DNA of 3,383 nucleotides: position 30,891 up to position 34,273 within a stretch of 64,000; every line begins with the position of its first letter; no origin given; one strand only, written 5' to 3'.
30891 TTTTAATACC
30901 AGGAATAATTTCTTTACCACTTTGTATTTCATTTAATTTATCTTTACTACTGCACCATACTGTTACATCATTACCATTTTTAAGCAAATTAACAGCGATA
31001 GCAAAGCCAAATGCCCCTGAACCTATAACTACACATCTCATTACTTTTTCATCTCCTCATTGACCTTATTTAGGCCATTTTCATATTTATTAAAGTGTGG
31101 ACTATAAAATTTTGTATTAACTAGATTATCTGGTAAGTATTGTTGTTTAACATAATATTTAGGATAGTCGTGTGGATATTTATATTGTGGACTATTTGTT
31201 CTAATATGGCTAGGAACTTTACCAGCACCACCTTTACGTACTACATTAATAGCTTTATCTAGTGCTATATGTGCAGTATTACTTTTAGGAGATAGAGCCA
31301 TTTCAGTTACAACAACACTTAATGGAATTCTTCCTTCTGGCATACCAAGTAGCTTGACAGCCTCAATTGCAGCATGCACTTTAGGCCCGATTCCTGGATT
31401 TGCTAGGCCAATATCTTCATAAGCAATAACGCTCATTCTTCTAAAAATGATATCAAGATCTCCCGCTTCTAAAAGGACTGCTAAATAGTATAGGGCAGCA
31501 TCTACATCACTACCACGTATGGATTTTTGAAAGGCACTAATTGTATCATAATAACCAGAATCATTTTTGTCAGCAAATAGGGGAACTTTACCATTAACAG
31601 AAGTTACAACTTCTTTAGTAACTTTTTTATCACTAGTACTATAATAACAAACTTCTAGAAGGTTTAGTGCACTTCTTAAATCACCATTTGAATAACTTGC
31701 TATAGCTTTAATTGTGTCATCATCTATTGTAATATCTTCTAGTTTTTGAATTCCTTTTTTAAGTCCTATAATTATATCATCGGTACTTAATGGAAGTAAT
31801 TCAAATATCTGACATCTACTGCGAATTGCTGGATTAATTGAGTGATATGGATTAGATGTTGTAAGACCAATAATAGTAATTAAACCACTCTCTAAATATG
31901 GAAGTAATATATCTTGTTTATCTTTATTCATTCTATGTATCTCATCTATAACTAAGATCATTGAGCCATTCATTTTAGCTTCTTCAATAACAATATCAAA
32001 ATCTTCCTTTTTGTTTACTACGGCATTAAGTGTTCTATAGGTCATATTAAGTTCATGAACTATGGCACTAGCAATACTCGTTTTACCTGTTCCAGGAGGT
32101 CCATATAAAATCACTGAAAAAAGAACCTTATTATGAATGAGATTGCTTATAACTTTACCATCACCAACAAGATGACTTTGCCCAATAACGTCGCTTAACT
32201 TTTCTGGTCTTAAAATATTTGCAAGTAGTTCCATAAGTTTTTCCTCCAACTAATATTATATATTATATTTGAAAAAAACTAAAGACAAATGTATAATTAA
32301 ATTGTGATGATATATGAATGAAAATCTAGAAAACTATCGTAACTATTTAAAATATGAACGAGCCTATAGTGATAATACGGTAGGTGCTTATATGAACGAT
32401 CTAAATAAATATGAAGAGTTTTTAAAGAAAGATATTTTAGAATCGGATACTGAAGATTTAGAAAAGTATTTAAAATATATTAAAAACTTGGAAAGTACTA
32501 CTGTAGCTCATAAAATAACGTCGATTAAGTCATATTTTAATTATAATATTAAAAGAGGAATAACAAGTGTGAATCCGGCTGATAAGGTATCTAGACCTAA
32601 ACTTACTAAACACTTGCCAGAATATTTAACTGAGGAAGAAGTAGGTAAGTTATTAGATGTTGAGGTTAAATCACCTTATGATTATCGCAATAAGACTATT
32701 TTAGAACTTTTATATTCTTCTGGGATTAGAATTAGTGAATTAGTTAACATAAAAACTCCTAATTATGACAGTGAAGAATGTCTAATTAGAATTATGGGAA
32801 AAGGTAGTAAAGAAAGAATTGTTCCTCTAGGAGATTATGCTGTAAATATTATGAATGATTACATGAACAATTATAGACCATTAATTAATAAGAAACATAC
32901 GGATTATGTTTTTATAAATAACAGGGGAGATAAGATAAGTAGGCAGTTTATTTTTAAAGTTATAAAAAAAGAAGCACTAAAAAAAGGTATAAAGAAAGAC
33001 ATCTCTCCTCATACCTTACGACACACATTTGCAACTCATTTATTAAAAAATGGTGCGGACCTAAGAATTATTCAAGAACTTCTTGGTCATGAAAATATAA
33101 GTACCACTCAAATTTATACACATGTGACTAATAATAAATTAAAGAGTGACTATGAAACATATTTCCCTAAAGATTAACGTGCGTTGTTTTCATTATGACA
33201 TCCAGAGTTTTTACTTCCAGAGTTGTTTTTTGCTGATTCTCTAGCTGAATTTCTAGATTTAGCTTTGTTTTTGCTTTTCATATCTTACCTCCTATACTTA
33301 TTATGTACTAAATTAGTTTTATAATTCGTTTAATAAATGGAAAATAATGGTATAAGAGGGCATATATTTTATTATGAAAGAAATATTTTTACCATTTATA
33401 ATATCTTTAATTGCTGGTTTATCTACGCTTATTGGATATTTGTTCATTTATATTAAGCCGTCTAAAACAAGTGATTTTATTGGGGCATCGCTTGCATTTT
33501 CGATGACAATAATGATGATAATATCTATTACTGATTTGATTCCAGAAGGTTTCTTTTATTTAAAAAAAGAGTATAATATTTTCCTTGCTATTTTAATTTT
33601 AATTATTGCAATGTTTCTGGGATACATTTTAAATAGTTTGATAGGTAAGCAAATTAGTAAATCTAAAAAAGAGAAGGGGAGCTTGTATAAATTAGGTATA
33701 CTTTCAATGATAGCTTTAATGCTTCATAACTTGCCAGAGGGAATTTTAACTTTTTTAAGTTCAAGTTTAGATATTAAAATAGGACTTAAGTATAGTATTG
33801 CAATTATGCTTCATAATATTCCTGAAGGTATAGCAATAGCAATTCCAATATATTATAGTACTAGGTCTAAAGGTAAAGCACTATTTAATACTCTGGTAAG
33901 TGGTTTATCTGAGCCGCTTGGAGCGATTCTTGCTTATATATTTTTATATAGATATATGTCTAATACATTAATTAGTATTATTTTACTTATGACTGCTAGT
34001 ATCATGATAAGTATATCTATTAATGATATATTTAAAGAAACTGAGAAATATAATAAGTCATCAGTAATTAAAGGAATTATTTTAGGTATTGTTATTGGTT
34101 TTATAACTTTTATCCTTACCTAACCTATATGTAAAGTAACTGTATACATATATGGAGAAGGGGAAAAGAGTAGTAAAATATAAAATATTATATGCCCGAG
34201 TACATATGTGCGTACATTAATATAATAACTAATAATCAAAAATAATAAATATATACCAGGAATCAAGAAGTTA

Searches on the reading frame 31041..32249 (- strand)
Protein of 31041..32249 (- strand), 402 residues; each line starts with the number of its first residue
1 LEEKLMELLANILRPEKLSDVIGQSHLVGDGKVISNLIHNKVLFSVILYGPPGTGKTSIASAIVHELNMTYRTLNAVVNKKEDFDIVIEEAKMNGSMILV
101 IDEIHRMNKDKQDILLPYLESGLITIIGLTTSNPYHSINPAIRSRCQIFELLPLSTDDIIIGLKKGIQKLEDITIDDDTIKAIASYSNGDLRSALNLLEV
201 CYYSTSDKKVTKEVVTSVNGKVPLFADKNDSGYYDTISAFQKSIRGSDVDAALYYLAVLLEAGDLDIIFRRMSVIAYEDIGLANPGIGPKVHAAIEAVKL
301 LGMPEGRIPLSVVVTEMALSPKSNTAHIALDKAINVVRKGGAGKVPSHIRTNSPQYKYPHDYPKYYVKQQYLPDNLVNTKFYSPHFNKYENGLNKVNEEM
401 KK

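Call 99: search_protein_families(library=pfam, proteins=[window:31041-32249:-], max_evalue=0.00001)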
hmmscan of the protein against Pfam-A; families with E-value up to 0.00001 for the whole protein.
window:31041-32249:- (402 aa): 8 families
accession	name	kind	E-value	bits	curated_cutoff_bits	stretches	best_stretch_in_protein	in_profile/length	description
PF12002.13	MgsA_C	-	7.2e-52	176.1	27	1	246-399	1-165/167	MgsA AAA+ ATPase C terminal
PF16193.11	AAA_assoc_2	-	2.6e-20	72.9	34.3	1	171-245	3-81/81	AAA C-terminal domain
PF00004.35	AAA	-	1.8e-17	64.4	21.2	1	46-153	1-130/131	ATPase family associated with various cellular activities (AAA)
PF05496.18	RuvB_N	-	1.1e-16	61.4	27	1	13-127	1-116/159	Holliday junction DNA helicase RuvB P-loop domain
PF07728.20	AAA_5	-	3e-08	34.2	22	1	46-122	2-93/139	AAA domain (dynein-related subfamily)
PF21960.2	RCF1-5-like_lid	-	2e-07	31.3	27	1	169-201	8-41/43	RCF1/5-like, AAA+ ATPase lid domain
PF13173.12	AAA_14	-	1.2e-06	29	27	1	46-158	5-127/129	AAA domain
PF13177.12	DNA_pol3_delta2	-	1.5e-06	28.8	27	0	94-154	100-160/161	DNA polymerase III, delta subunit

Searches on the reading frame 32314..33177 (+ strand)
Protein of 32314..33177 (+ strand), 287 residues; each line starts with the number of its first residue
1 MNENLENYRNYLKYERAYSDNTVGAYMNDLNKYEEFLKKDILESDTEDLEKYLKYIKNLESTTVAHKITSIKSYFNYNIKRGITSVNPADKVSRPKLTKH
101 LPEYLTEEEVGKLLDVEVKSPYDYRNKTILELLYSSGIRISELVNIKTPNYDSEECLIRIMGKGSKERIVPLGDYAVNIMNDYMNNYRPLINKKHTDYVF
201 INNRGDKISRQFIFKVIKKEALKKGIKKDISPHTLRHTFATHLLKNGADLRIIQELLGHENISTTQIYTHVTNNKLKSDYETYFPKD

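Call 99: search_protein_families(library=pfam, proteins=[window:32314-33177:+], max_evalue=0.00001)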
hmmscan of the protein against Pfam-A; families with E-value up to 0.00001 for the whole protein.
window:32314-33177:+ (287 aa): 4 families
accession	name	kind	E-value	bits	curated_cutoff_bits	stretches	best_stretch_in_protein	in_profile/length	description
PF00589.27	Phage_integrase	-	2.3e-51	174.4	27.1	1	104-273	2-170/172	Phage integrase family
PF02899.23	Phage_int_SAM_1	-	6.4e-14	52.4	22.3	1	5-82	1-83/83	Phage integrase, N-terminal SAM-like domain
PF13495.12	Phage_int_SAM_4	-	1e-06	29.5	27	1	6-81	3-81/85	Phage integrase, N-terminal SAM-like domain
PF22822.1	MrpR_N_CB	-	7.3e-06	27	27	0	8-80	7-79/79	MrpR, N-terminal core-binding domain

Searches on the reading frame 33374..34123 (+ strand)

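Call 99: search_protein_families(library=pfam, proteins=[window:33374-34123:+], max_evalue=0.00001)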
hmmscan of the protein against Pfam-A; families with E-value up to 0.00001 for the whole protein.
window:33374-34123:+ (249 aa): 1 family
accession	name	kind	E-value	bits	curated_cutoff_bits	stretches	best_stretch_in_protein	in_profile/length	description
PF02535.28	Zip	-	3.4e-17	63.1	35.1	1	96-246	166-319/323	ZIP Zinc transporter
